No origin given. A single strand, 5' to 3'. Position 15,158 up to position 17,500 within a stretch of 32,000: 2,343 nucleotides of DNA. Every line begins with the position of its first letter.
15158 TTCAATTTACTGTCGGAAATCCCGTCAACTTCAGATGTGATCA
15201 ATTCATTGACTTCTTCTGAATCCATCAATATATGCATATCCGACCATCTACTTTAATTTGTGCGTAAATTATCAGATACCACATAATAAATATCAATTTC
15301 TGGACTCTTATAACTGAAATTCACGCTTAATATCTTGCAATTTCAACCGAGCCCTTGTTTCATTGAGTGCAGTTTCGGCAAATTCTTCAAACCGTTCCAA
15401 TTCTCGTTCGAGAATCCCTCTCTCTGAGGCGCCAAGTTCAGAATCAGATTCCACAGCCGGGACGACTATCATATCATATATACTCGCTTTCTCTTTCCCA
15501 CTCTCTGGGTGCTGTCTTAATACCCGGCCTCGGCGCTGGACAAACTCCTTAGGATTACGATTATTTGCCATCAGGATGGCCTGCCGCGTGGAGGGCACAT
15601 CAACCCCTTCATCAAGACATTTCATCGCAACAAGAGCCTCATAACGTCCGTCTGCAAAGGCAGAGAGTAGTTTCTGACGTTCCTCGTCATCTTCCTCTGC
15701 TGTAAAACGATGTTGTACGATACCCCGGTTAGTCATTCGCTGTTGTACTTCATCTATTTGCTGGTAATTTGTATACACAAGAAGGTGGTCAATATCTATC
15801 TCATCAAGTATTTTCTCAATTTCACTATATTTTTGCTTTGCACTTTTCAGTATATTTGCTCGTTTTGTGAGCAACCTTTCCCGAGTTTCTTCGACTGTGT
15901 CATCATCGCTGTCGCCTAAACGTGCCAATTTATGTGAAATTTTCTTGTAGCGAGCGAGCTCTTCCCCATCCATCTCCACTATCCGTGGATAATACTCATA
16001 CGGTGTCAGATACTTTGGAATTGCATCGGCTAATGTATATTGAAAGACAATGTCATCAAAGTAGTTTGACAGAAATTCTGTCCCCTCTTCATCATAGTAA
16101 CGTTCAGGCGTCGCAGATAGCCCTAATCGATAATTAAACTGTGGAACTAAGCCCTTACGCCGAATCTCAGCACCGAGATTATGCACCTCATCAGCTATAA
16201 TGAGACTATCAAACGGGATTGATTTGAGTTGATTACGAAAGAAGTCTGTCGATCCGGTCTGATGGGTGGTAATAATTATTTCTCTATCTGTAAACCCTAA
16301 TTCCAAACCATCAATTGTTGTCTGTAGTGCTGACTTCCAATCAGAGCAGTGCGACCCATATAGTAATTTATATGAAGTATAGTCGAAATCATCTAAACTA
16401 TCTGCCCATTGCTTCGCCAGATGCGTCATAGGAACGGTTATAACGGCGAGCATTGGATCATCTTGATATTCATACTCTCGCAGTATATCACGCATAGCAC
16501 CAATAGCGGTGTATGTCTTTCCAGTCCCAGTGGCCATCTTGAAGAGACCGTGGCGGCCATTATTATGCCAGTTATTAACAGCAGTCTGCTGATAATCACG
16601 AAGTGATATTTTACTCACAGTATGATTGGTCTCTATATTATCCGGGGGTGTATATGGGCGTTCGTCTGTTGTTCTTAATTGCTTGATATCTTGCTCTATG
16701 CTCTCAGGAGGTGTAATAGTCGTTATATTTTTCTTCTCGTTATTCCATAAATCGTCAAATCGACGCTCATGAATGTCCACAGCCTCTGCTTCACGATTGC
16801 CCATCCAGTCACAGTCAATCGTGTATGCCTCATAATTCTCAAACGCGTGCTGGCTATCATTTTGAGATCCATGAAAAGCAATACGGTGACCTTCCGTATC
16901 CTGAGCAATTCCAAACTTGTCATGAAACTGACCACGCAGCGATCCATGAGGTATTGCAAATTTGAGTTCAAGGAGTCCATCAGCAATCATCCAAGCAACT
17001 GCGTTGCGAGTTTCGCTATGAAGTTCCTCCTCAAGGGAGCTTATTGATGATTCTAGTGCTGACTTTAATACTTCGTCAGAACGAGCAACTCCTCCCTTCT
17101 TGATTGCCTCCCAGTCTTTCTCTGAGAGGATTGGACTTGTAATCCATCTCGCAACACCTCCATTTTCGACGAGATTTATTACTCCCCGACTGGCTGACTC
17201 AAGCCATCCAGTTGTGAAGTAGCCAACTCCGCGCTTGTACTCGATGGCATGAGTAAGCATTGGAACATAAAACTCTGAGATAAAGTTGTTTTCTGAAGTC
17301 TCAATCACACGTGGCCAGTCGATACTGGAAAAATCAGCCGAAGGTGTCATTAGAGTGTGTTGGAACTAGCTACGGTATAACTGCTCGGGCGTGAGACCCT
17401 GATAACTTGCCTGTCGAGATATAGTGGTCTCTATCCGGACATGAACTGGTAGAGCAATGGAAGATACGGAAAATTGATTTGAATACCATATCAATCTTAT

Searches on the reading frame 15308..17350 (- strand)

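Call 5: search_protein_families(library=pfam, proteins=[window:15308-17350:-], max_evalue=0.001)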
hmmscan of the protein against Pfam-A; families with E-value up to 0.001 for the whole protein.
window:15308-17350:- (680 aa): 4 families
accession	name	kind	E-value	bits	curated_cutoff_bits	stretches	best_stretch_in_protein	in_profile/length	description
PF04851.21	ResIII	-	1.1e-24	87.7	22.5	1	247-417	1-164/164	Type III restriction enzyme, res subunit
PF00270.35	DEAD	-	3.2e-13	50.2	26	1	252-417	2-162/167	DEAD/DEAH box helicase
PF00271.37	Helicase_C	-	8.7e-13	48.9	23.5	1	507-612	2-108/110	Helicase conserved C-terminal domain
PF13307.12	Helicase_C_2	-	7.4e-05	23.3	25.3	1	512-590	2-85/170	Helicase C-terminal domain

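Call 8: search_protein_families(library=padloc, proteins=[window:15308-17350:-], max_evalue=0.001)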
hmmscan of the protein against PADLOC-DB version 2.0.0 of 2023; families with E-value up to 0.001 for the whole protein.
window:15308-17350:- (680 aa): 20 families
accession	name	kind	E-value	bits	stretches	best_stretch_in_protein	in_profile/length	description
PDLC02707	PbeA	-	4.6e-224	743.9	1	7-668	2-669/672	PbeA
PDLC02704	PbeA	-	4.6e-199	661.2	1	9-667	3-681/682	PbeA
PDLC02706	PbeA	-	6.3e-125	416.4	2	250-677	270-721/722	PbeA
PDLC02703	PbeA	-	4.3e-92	307.7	1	18-634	12-620/626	PbeA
PDLC02705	PbeA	-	3.6e-70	235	1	21-671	15-681/691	PbeA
PDLC01439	typeIV_DinG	-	1.7e-12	44.8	1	493-591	380-475/575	CAS-IV-A; associated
PDLC03597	REase_MTase_IIG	-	1.4e-11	40.8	2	545-634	524-615/1646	Type IIG restriction enzyme-methyltransferase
PDLC02193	PLD_Helicase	-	1.5e-09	34.6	1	24-224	14-191/905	-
PDLC03658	mREase_IV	-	1.7e-08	30.7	1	356-628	312-558/953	Type IV methyl-directed restriction enzyme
PDLC03049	REase_I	-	6.6e-08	29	1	380-640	284-551/807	Type I restriction enzyme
PDLC03042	REase_I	-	1.3e-07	27.5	0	544-630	760-847/1170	Type I restriction enzyme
PDLC03051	REase_MTase_I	-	1.4e-06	23.8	0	248-309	176-237/1591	Type I restriction enzyme-methyltransferase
PDLC03659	mREase_IV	-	3e-06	23.4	1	373-614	329-554/945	Type IV methyl-directed restriction enzyme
PDLC01252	Cas3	-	2.9e-05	21.7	0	507-619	185-294/324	CAS-I; effector_G3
PDLC02861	DpdF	-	7.6e-05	19.2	1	507-659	226-379/611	DpdF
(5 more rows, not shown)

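Call 9: search_protein_families(library=ncbifam, proteins=[window:15308-17350:-], max_evalue=0.001)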
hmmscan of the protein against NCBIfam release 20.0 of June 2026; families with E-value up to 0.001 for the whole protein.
window:15308-17350:- (680 aa): 19 families
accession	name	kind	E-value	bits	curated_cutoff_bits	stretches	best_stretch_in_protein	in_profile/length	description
TIGR04095.1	dnd_restrict_1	equivalog_domain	2.2e-128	429.1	600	1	246-680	5-451/451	DNA phosphorothioation system restriction enzyme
NF045503.1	repair_heli_XPB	equivalog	6.2e-21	74.5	610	2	242-417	176-337/548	DNA repair helicase XPB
NF046051.1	restrict_EcoAI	equivalog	5.6e-16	58.1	550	1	368-630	264-531/768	EcoAI/FtnUII family type I restriction enzme subunit R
NF042964.1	phospholipD_antiphage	equivalog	3.9e-14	51.9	1100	1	24-321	14-299/895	phospholipase D-like domain-containing anti-phage protein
NF010337.0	PRK13766.1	equivalog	1.3e-11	43.4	610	1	496-614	338-469/781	Hef nuclease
NF008521.0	PRK11448.1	equivalog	2.6e-11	42.3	729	1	207-295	377-463/1123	type I restriction-modification system endonuclease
TIGR04121.1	DEXH_lig_assoc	equivalog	5.7e-10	37.6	850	2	552-616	285-347/804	ligase-associated DNA damage response DEXH box helicase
NF002340.1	PRK01297.1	equivalog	3e-08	32.9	564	1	504-613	233-343/372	ATP-dependent RNA helicase RhlB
TIGR00348.1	hsdR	subfamily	3.5e-08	32.4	284.55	1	253-518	255-508/674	HsdR family type I site-specific deoxyribonuclease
NF053631.1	RNA_helic_CshA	equivalog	1.5e-06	27.3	646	1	503-612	220-330/434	degradosome RNA helicase CshA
NF008744.0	PRK11776.1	equivalog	2.5e-06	26.4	524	1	485-613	207-336/460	ATP-dependent RNA helicase DbpA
TIGR00643.1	recG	equivalog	3.1e-06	26.2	659.4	0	489-617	433-557/629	ATP-dependent DNA helicase RecG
NF008165.0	PRK10917.1-3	equivalog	1.5e-05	23.7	711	0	489-616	459-583/692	ATP-dependent DNA helicase RecG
NF053636.1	DDHlcsCsdAPsy1082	equivalog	4e-05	22.3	890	0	511-612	234-336/512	DEAD/DEAH box helicase CsdA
NF008394.0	PRK11192.1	equivalog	4.4e-05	22.5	507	0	503-612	230-340/441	ATP-dependent RNA helicase SrmB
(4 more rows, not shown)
